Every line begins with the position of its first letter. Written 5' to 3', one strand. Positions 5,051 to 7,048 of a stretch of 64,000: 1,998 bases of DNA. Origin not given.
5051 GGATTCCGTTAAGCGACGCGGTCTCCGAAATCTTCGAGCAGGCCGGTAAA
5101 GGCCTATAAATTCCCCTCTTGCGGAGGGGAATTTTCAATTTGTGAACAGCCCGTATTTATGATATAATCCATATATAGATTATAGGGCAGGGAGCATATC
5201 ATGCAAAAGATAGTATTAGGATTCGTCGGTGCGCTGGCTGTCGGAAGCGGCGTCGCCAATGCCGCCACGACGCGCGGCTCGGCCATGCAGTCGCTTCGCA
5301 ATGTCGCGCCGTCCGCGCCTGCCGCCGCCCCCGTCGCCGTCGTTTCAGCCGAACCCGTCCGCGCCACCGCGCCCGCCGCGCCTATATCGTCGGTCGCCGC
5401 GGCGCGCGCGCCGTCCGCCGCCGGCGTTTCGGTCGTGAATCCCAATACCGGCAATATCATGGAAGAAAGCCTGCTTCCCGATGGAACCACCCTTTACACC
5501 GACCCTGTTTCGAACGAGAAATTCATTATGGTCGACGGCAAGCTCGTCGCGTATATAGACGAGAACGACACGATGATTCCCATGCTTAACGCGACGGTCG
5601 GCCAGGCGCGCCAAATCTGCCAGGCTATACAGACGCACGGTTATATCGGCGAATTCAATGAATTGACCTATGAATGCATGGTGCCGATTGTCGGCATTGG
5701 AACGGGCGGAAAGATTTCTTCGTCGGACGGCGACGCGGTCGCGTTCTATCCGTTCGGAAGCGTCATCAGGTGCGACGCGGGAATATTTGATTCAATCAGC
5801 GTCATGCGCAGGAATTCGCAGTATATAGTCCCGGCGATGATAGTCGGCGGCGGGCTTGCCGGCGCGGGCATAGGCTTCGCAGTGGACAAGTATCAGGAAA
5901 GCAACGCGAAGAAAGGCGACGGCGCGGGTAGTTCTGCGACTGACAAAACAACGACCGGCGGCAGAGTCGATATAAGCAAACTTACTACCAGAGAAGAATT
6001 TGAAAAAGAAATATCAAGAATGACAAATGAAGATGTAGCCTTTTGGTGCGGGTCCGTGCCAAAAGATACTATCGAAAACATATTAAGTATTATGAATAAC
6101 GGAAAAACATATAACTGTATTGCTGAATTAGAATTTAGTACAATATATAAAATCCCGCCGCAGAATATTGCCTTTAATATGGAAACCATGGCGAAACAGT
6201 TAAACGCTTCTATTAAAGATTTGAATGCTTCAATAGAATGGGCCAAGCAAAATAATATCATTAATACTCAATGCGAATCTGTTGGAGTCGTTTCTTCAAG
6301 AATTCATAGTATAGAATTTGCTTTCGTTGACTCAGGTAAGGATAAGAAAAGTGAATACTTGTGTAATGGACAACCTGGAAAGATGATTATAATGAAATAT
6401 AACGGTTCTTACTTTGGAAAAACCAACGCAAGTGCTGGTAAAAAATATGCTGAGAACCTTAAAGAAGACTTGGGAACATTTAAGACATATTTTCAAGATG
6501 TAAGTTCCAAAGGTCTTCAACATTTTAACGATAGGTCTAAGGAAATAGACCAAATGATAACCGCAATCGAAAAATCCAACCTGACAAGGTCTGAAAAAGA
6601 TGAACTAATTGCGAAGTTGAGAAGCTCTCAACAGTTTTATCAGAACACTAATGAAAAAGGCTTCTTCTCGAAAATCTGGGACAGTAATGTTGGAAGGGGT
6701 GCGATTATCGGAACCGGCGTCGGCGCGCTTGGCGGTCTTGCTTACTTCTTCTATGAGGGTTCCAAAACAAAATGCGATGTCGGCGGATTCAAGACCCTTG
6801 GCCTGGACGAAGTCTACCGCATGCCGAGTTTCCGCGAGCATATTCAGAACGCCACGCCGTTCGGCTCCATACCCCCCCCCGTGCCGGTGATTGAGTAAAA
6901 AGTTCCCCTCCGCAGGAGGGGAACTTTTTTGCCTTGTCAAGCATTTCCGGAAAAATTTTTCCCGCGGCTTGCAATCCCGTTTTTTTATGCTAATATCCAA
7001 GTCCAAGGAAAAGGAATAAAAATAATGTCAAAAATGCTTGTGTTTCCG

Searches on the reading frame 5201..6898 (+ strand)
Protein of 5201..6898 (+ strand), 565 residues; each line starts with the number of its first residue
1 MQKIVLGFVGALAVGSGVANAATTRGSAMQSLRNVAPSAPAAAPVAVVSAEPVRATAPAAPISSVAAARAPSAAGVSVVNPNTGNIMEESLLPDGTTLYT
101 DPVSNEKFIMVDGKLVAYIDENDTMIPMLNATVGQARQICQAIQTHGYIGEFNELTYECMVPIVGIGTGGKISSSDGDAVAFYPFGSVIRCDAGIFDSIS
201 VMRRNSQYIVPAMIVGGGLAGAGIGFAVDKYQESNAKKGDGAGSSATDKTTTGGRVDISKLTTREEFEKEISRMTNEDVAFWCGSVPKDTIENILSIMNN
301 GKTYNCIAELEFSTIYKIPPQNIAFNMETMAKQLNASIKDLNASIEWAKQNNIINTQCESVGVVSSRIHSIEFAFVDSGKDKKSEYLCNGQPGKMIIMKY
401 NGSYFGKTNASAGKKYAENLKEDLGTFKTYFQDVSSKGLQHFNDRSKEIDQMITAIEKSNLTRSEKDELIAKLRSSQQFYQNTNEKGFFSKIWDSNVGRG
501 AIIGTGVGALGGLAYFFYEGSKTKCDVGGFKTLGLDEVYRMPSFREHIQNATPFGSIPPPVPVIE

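Call 73: find_encoding_contigs(protein=window:5201-6898:+, flank=10000, max_places=2)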
Protein window:5201-6898:+ (565 aa): 1 contig read that carries it; 1 place shown.
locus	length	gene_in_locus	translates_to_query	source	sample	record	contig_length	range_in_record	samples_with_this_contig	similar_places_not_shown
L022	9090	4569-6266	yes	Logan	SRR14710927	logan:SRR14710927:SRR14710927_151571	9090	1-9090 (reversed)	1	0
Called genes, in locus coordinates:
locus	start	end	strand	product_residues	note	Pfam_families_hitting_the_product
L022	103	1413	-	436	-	PF04052:TolB_N, PF00930:DPPIV_N (faint), PF26550:Tricorn_2nd (weak), PF25174:Beta-prop_THOC3 (weak), PF26549:Tricorn_N, PF07676:PD40, PF26550:Tricorn_2nd, PF26549:Tricorn_N (weak)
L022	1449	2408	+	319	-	PF00849:PseudoU_synth_2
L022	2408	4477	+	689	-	PF05170:AsmA, PF13116:YhdP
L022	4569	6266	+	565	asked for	-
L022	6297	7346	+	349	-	PF00698:Acyl_transf_1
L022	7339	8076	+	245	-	PF00106:adh_short, PF08659:KR, PF13561:adh_short_C2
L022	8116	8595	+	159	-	PF00583:Acetyltransf_1 (weak), PF13508:Acetyltransf_7 (weak)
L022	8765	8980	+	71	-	-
